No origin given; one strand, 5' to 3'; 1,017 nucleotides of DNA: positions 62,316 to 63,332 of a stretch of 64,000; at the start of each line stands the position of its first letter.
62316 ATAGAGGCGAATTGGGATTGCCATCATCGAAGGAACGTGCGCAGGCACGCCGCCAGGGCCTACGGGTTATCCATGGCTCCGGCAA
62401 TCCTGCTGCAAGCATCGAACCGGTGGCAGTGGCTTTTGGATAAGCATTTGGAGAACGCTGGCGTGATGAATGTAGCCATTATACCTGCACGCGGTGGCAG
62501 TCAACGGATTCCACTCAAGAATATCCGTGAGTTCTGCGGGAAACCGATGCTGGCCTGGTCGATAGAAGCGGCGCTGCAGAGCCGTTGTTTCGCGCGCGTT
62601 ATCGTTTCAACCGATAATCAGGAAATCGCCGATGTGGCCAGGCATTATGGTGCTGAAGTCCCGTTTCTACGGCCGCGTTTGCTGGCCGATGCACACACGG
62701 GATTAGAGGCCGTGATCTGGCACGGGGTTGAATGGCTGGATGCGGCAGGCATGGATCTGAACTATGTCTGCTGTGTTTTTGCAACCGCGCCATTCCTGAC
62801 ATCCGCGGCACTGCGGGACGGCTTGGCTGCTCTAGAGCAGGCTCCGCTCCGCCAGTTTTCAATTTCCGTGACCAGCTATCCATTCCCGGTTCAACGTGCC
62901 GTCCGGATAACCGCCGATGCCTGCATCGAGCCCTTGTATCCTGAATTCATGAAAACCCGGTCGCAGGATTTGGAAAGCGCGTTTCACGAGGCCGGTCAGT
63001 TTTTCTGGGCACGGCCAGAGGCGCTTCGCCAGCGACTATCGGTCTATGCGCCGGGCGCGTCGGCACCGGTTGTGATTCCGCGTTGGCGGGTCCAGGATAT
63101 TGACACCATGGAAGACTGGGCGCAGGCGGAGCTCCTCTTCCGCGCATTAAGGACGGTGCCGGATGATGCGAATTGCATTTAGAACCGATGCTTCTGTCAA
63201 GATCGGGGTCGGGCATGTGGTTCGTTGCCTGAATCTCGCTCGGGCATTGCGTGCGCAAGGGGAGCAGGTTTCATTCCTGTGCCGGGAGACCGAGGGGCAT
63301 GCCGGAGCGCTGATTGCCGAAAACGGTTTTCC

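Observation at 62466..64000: Pseudaminic-acid pathway genes (pseF-like, pseG-like) directly downstream of rpoN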

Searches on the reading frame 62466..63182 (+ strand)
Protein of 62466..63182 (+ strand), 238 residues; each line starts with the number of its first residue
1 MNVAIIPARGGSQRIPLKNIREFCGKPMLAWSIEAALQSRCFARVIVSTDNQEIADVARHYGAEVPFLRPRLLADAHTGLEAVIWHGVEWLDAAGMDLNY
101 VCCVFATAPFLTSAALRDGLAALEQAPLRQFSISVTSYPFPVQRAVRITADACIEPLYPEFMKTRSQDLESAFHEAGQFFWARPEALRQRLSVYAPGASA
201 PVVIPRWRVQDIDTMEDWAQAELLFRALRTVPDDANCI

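Call 5: search_protein_families(library=ncbifam, proteins=[window:62466-63182:+], max_evalue=0.01)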
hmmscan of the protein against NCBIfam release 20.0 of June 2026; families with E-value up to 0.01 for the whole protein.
window:62466-63182:+ (238 aa): 9 families
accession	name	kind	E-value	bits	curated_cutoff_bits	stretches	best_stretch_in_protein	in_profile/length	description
TIGR03584.1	PseF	equivalog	6.9e-87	290.7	205.7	1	3-226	1-221/222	pseudaminic acid cytidylyltransferase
NF003952.0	PRK05450.1-5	subfamily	8.9e-15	54.5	193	1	3-67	4-68/250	3-deoxy-manno-octulosonate cytidylyltransferase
NF009905.0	PRK13368.1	subfamily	7.5e-13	48.4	255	1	3-65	4-66/243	3-deoxy-manno-octulosonate cytidylyltransferase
NF003950.0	PRK05450.1-3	subfamily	1.5e-12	47.4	234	1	3-68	4-69/248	3-deoxy-manno-octulosonate cytidylyltransferase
NF003948.0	PRK05450.1-1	equivalog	1.1e-10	41.2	281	1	3-127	7-124/248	3-deoxy-manno-octulosonate cytidylyltransferase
TIGR00466.1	kdsB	equivalog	1.5e-10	40.9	155.2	1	3-68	4-68/241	3-deoxy-manno-octulosonate cytidylyltransferase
TIGR00453.1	ispD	equivalog_domain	1.1e-05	25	181.3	1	4-125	2-119/219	2-C-methyl-D-erythritol 4-phosphate cytidylyltransferase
TIGR03310.1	matur_MocA_YgfJ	equivalog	0.00051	20.1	186.45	1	4-61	2-62/188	molybdenum cofactor cytidylyltransferase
TIGR03552.1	F420_cofC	equivalog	0.0013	18.4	105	0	27-127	31-121/196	2-phospho-L-lactate guanylyltransferase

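Call 6: search_protein_families(library=pfam, proteins=[window:62466-63182:+], max_evalue=0.01)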
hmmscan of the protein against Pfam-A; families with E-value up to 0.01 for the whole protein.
window:62466-63182:+ (238 aa): 2 families
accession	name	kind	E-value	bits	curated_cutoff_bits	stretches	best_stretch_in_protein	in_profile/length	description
PF02348.25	CTP_transf_3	-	7.2e-29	101.6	22.6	1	3-136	1-127/217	Cytidylyltransferase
PF12804.13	NTP_transf_3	-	7.8e-06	26.6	27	1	18-127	16-115/160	MobA-like NTP transferase domain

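Call 7: find_encoding_contigs(protein=window:62466-63182:+, flank=10000, max_places=6)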
Protein window:62466-63182:+ (238 aa): 4 contigs read that carry it; 2 places shown.
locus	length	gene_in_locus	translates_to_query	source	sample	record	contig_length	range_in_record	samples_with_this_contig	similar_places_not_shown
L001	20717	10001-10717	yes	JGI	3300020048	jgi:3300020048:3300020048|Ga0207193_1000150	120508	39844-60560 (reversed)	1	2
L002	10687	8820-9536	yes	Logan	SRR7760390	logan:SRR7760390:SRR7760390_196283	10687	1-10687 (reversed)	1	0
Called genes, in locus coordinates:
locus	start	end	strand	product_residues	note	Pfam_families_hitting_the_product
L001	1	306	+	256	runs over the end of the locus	-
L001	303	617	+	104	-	-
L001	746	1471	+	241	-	PF22692:LlgE_F_G_D1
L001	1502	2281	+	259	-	PF00460:Flg_bb_rod, PF22692:LlgE_F_G_D1, PF06429:Flg_bbr_C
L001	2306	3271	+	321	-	PF13144:ChapFlgA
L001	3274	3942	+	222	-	PF02107:FlgH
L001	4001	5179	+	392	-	PF02119:FlgI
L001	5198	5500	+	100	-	-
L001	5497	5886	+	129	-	PF05130:FlgN (faint)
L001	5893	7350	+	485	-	PF00460:Flg_bb_rod, PF22638:FlgK_D1, PF06429:Flg_bbr_C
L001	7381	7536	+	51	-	-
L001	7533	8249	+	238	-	-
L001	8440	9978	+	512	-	PF00309:Sigma54_AID, PF04963:Sigma54_CBD, PF04552:Sigma54_DBD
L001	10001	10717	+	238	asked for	PF02348:CTP_transf_3, PF12804:NTP_transf_3 (weak)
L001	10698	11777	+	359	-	-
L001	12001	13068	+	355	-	PF03102:NeuB, PF08666:SAF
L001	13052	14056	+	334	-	PF21360:PylC-like_N, PF02655:ATP-grasp_3 (weak), PF13535:ATP-grasp_4 (faint), PF15632:ATPgrasp_Ter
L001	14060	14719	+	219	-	PF00702:Hydrolase, PF12710:HAD, PF13419:HAD_2, PF13242:Hydrolase_like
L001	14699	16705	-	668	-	PF00072:Response_reg, PF00989:PAS, PF08448:PAS_4, PF13426:PAS_9, PF08447:PAS_3, PF00512:HisKA (weak), PF02518:HATPase_c, PF00072:Response_reg, +1 more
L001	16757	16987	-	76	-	-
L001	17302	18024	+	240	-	PF00702:Hydrolase, PF12710:HAD (weak), PF13419:HAD_2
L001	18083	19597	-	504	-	PF13401:AAA_22 (weak), PF14516:AAA_35 (weak)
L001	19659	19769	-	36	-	-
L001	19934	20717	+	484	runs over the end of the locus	PF01593:Amino_oxidase, PF13450:NAD_binding_8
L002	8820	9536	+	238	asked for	PF02348:CTP_transf_3, PF12804:NTP_transf_3 (weak)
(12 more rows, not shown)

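Call 10: search_protein_families(library=ncbifam, proteins=[L001:10698-11777:+, L001:12001-13068:+, L001:13052-14056:+, L001:14060-14719:+, L001:17302-18024:+, L001:14699-16705:-, L001:18083-19597:-], max_evalue=0.001)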
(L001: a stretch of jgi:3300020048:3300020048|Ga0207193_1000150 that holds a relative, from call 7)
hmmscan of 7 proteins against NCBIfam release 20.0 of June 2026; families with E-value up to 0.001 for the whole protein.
L001:10698-11777:+ (359 aa): 3 families
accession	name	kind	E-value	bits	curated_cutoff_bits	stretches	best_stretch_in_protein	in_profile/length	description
TIGR03590.1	PseG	equivalog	6.8e-86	288.3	153.55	1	2-295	1-279/280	UDP-2,4-diacetamido-2,4,6-trideoxy-beta-L-altropyranose hydrolase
TIGR01133.1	murG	equivalog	3.6e-08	32.8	250.25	1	219-345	215-345/353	undecaprenyldiphospho-muramoylpentapeptide beta-N-acetylglucosaminyltransferase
TIGR01426.2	MGT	subfamily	0.0004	19.5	260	0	254-351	288-384/393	macrolide family glycosyltransferase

L001:12001-13068:+ (355 aa): 3 families
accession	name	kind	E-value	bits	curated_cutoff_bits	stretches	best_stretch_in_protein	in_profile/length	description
TIGR03586.1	PseI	equivalog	2.4e-140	467.4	340.25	1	16-344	1-327/327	pseudaminic acid synthase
TIGR03569.1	NeuB_NnaB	equivalog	2.9e-79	266.5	399.65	1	17-342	1-327/329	N-acetylneuraminate synthase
TIGR01361.1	DAHP_synth_Bsub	equivalog_domain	0.00043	19.7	267.75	1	137-267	118-257/260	3-deoxy-7-phosphoheptulonate synthase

L001:13052-14056:+ (334 aa): 7 families
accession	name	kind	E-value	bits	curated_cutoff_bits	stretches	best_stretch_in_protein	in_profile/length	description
NF009405.0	PRK12767.1-4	equivalog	2e-60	204.4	390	1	25-333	4-314/320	carbamoyl phosphate synthase-like protein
NF009406.0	PRK12767.1-5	equivalog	2.5e-36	125.4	271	1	23-310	4-297/327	carbamoyl phosphate synthase-like protein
NF009404.0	PRK12767.1-3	equivalog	1.9e-35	122.4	316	1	25-312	4-312/344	carbamoyl phosphate synthase-like protein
NF009402.0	PRK12767.1-1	equivalog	1.1e-31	109.8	218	1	37-303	17-295/329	carbamoyl phosphate synthase-like protein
NF009403.0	PRK12767.1-2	equivalog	1.4e-29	103.4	286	2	25-242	4-224/342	carbamoyl phosphate synthase-like protein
TIGR03909.1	pyrrolys_PylC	equivalog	0.0002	20.2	248.3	1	88-286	58-255/374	3-methylornithine--L-lysine ligase PylC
NF002563.0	PRK02186.1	subfamily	0.0004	18.7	625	0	126-229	100-215/890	argininosuccinate lyase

L001:14060-14719:+ (219 aa): 19 families
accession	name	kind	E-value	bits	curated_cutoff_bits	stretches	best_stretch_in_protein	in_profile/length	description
TIGR02253.1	CTE7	subfamily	3.4e-23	82.6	169.75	1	8-193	4-198/221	TIGR02253 family HAD-type hydrolase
TIGR02254.1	YjjG_YfnB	equivalog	2.7e-18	66.3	159.9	1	62-218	68-223/223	YjjG family noncanonical pyrimidine nucleotidase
NF053830.1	RUBPPhHalo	equivalog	1e-12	48.2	330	1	85-189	95-203/234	ribulose-1,5-bisphosphate 5-phosphatase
NF006976.0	PRK09449.1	equivalog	2.5e-10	40.2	183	1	94-217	96-221/225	pyrimidine 5'-nucleotidase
NF052576.1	PymNtasePynAStpc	equivalog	1.9e-08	34.2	350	1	62-188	70-199/229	pyrimidine 5'-nucleotidase PynA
TIGR02252.1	DREG-2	subfamily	4.8e-07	29.7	155.2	1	72-187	85-202/203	HAD hydrolase, REG-2-like, family IA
TIGR01993.1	Pyr-5-nucltdase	equivalog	4.3e-06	26.6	142.9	1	9-186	3-180/183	pyrimidine 5'-nucleotidase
TIGR01454.1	AHBA_synth_RP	hypoth_equivalog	5.8e-06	26.1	246.65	1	91-189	73-174/205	AHBA synthesis associated protein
NF009695.0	PRK13222.1-2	equivalog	7.9e-06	25.5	225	1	6-190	6-194/226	phosphoglycolate phosphatase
TIGR01449.2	PGP_bact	equivalog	8.6e-06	25.4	180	1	30-193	19-188/213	phosphoglycolate phosphatase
TIGR03351.1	PhnX-like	hypoth_equivalog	9.4e-06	25.7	218.9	1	8-192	3-193/220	phosphonatase-like hydrolase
TIGR01460.1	HAD-SF-IIA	subfamily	2.2e-05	24.3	100.15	0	164-192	218-246/246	HAD-IIA family hydrolase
TIGR02247.1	HAD-1A3-hyp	subfamily_domain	4.1e-05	23.4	125.4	1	71-192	74-198/211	epoxide hydrolase N-terminal domain-like phosphatase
NF009804.0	PRK13288.1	equivalog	6e-05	22.6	218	1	73-187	57-179/215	pyrophosphatase PpaX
TIGR01428.1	HAD_type_II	equivalog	8e-05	22.7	125.4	1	63-190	65-191/197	haloacid dehalogenase type II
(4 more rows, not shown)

L001:17302-18024:+ (240 aa): 13 families
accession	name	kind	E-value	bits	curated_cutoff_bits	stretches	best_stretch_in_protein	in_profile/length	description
TIGR02253.1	CTE7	subfamily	5.7e-20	72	169.75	1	13-196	5-197/221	TIGR02253 family HAD-type hydrolase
TIGR02254.1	YjjG_YfnB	equivalog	4.4e-10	39.4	159.9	1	80-203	78-206/223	YjjG family noncanonical pyrimidine nucleotidase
NF053830.1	RUBPPhHalo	equivalog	1.1e-09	38.3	330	1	10-191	2-201/234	ribulose-1,5-bisphosphate 5-phosphatase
TIGR02252.1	DREG-2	subfamily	5e-05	23.2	155.2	1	14-189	4-200/203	HAD hydrolase, REG-2-like, family IA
TIGR01993.1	Pyr-5-nucltdase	equivalog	0.00015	21.6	142.9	0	100-191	86-181/183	pyrimidine 5'-nucleotidase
NF006976.0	PRK09449.1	equivalog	0.00015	21.4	183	1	97-190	94-192/225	pyrimidine 5'-nucleotidase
TIGR01509.1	HAD-SF-IA-v3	subfamily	0.00019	21.7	29.4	0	98-191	65-152/154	HAD-IA family hydrolase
TIGR02247.1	HAD-1A3-hyp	subfamily_domain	0.00022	21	125.4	1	66-195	63-197/211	epoxide hydrolase N-terminal domain-like phosphatase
TIGR01662.1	HAD-SF-IIIA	subfamily_domain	0.00023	21.2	44.6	1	97-195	24-140/141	HAD-IIIA family hydrolase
TIGR01454.1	AHBA_synth_RP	hypoth_equivalog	0.00029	20.6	246.65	1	96-194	73-175/205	AHBA synthesis associated protein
TIGR01549.1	HAD-SF-IA-v1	subfamily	0.00034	21.1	23.3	0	101-186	65-148/149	HAD-IA family hydrolase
TIGR01449.2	PGP_bact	equivalog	0.00043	19.9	180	1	96-196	83-187/213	phosphoglycolate phosphatase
NF009698.0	PRK13223.1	equivalog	0.0007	18.9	466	0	11-196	14-203/272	phosphoglycolate phosphatase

L001:14699-16705:- (668 aa): 157 families (the best 25 are shown)
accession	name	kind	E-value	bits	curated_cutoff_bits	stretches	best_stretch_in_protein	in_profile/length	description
NF046020.1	HisKinCckABruc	equivalog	1.2e-126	423.8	1000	2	135-651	336-867/868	cell cycle histidine kinase CckA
NF010076.0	PRK13557.1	subfamily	3e-111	372.5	631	1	155-651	42-533/540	histidine kinase famiy protein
NF046026.1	HisKinCckACaul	equivalog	5.1e-108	361.9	1000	1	94-650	136-675/678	cell cycle histidine kinase CckA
NF010411.0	PRK13837.1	equivalog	1.3e-94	317.8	647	1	258-662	423-823/828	two-component system VirA-like sensor kinase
NF052574.1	HisKinEspCMyxo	equivalog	7e-64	216.3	1200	1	161-651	301-783/785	serine histidine kinase EspC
NF052573.1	HisKinEspAMyxo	equivalog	3.3e-62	210.6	1400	1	140-616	248-715/755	serine histidine kinase EspA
NF008468.0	PRK11360.1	equivalog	5.7e-56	190.1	646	1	164-515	286-611/616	two-component system sensor histidine kinase AtoS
NF047466.1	hybrid_RR_LvrB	exception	7.4e-52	176.8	500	2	259-512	126-376/377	hybrid histidine kinase/response regulator LvrB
TIGR02956.1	TMAO_torS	equivalog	4.9e-42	144.1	676.5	2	353-660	535-829/967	TMAO reductase system sensor histidine kinase/response regulator TorS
NF007688.0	PRK10364.1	equivalog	1.1e-37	129.9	479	1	263-513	218-452/460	two-component system sensor histidine kinase ZraS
NF008302.0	PRK11091.1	equivalog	1e-34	119.9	838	2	290-664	288-656/779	aerobic respiration two-component sensor histidine kinase ArcB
NF041777.1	sens_FixL_Rhizob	equivalog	1.8e-34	119.2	850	1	136-512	114-481/485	sensor protein FixL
NF038348.1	T2SS_HK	subfamily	1.3e-33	116.3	450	1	322-511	399-572/574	histidine kinase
NF041947.1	LuxQ_Vibrio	equivalog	5.5e-29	100.6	1200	2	355-595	548-782/843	quorum-sensing autoinducer 2 sensor kinase/phosphatase LuxQ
NF008543.0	PRK11466.1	equivalog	1.4e-28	99.3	982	1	358-651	522-798/914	TMAO reductase system sensor histidine kinase/response regulator TorS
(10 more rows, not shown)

L001:18083-19597:- (504 aa): 0 families

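Call 58: search_solved_structures(query=L001:10698-11777:+, max_evalue=0.001, show_alignments=1)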
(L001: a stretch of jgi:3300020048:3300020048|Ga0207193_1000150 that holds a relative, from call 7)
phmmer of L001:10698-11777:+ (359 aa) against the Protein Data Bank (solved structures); distinct sequences matched with E-value up to 0.001: 1.
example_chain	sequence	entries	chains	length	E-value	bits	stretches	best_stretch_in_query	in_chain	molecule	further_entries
3hbm_A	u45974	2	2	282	1.1e-17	67.4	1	93-300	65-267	UDP-sugar hydrolase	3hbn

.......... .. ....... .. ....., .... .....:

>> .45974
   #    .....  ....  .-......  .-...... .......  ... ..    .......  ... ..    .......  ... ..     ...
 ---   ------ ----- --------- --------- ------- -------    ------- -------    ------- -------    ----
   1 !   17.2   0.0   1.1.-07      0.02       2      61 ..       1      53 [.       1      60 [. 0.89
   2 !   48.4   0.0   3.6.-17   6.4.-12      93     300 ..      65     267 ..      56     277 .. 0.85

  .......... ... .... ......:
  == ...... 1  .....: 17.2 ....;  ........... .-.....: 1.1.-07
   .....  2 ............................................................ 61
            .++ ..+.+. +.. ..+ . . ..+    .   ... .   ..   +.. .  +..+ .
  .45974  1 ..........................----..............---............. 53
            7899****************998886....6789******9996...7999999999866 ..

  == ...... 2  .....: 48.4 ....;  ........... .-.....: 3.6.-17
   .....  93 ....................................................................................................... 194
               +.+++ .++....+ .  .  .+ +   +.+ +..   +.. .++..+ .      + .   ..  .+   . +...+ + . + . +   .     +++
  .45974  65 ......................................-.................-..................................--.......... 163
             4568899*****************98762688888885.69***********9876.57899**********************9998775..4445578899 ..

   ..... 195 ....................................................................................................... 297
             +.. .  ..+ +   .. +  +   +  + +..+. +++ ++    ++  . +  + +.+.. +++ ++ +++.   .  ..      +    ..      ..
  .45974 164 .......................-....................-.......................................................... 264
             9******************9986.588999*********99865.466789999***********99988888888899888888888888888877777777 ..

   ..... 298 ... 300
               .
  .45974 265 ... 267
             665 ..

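Call 59: search_solved_structures(query=window:62466-63182:+, max_evalue=0.001, show_alignments=1)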
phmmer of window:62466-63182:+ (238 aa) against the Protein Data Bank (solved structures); distinct sequences matched with E-value up to 0.001: 16.
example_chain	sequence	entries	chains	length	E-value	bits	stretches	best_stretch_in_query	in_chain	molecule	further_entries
9ftb_A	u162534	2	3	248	1.3e-65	224.7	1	1-226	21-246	NeuA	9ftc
1qwj_A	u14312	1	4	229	4e-19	72.6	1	4-222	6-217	cytidine monophospho-N-acetylneuraminic acid synthetase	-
6ifd_A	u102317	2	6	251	2.1e-18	70.2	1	3-222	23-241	CMP-N-acetylneuraminate Synthetase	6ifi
9t4z_A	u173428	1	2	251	3.5e-18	69.5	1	3-189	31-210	PpNeuA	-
1eyr_A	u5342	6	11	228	5.9e-18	68.7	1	2-222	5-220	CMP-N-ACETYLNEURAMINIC ACID SYNTHETASE | N-acylneuraminate cytidylyltransferase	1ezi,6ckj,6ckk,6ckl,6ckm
3duv_A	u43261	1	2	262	2.5e-11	47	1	4-66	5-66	3-deoxy-manno-octulosonate cytidylyltransferase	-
1vh3_A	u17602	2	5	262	2.5e-11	47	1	4-66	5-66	3-deoxy-manno-octulosonate cytidylyltransferase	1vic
3oam_A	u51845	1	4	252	3.4e-07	33.5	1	4-73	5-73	3-deoxy-manno-octulosonate cytidylyltransferase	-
3jtj_A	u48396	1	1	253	4.3e-07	33.2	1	3-82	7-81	3-deoxy-manno-octulosonate cytidylyltransferase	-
8ees_A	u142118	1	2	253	1.1e-06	31.8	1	3-75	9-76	3-deoxy-manno-octulosonate cytidylyltransferase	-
1vh1_A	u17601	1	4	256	1.8e-06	31.2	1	3-82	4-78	3-deoxy-manno-octulosonate cytidylyltransferase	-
3k8d_A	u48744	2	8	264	1.9e-06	31.1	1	3-82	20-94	3-deoxy-manno-octulosonate cytidylyltransferase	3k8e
3tqd_A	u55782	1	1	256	1.9e-06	31.1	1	4-84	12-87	3-deoxy-manno-octulosonate cytidylyltransferase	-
1gq9_A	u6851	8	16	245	2.4e-06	30.7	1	3-68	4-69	3-DEOXY-MANNO-OCTULOSONATE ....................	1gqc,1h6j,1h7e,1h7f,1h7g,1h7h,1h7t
2y6p_A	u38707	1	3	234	1.3e-05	28.3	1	3-71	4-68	3-DEOXY-MANNO-OCTULOSONATE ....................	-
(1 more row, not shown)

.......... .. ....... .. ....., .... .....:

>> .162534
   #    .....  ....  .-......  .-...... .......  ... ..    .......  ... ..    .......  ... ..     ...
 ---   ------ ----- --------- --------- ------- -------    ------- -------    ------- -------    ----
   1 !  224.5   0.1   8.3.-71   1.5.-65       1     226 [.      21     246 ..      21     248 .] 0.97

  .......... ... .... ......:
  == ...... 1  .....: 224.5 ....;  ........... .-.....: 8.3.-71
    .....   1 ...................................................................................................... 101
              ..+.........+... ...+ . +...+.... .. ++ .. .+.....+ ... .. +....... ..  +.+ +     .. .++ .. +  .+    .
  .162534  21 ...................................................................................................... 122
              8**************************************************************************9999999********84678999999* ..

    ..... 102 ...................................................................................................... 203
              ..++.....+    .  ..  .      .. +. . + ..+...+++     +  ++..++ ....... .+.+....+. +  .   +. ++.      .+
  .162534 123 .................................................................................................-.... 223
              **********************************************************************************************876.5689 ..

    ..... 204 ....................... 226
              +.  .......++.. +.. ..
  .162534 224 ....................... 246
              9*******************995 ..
